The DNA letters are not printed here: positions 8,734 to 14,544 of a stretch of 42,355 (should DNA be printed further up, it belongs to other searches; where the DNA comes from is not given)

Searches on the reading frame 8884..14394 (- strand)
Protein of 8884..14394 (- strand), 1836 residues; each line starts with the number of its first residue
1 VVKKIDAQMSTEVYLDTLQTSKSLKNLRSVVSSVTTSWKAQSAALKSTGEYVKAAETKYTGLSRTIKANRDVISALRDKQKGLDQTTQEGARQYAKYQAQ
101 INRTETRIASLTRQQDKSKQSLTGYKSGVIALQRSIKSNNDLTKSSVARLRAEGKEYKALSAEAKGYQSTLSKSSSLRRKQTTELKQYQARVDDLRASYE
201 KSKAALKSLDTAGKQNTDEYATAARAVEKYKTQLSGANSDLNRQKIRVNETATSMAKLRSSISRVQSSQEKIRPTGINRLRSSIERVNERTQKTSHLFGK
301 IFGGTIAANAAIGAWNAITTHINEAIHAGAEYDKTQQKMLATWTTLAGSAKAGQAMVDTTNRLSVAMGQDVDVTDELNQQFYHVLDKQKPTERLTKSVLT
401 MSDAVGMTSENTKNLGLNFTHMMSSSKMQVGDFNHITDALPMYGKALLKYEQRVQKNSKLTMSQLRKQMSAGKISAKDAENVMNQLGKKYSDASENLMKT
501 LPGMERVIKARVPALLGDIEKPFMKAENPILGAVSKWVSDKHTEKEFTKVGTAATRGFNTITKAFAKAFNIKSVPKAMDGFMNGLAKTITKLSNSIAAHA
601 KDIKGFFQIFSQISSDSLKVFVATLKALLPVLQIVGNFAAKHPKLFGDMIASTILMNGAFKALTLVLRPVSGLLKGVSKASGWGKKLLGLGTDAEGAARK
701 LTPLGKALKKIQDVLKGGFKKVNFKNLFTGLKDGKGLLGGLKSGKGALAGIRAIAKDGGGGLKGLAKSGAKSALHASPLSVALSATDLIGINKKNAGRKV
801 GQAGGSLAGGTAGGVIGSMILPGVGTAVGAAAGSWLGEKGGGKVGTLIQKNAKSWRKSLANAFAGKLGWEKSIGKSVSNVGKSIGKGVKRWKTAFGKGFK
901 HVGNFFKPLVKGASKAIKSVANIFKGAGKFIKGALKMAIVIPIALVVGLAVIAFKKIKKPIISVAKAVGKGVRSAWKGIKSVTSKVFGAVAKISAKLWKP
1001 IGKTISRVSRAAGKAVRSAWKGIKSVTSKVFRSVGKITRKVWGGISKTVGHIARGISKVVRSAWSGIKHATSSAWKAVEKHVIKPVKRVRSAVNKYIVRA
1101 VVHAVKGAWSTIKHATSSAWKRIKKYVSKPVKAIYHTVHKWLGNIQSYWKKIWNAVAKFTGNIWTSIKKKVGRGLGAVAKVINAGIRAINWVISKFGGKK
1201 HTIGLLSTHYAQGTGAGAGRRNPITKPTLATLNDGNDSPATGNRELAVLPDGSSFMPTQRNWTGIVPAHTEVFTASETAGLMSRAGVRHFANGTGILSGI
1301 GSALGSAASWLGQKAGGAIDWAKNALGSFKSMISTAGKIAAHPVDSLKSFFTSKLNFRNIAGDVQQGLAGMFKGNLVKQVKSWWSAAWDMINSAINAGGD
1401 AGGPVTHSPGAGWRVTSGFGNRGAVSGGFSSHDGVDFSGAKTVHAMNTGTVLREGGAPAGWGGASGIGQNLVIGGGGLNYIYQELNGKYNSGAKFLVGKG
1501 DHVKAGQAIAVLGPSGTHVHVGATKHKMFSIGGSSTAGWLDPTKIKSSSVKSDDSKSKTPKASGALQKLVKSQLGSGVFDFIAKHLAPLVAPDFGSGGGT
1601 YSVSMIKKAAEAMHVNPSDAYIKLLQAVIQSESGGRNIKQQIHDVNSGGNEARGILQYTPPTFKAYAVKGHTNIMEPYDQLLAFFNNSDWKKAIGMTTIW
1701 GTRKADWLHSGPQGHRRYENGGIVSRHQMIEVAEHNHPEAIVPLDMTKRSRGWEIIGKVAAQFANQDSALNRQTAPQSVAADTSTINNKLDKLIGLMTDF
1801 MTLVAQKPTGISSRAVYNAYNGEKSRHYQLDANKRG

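Call 21: search_protein_families(library=pfam, proteins=[window:8884-14394:-], max_evalue=0.001)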
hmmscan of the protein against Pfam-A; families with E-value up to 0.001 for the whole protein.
window:8884-14394:- (1836 aa): 2 families
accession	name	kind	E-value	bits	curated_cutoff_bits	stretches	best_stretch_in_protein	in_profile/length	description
PF20155.4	TMP_3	-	7.6e-18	65.4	41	1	331-520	5-191/192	Tape measure protein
PF01551.29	Peptidase_M23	-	1.2e-05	25.8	28.7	1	1431-1525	2-89/96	Peptidase family M23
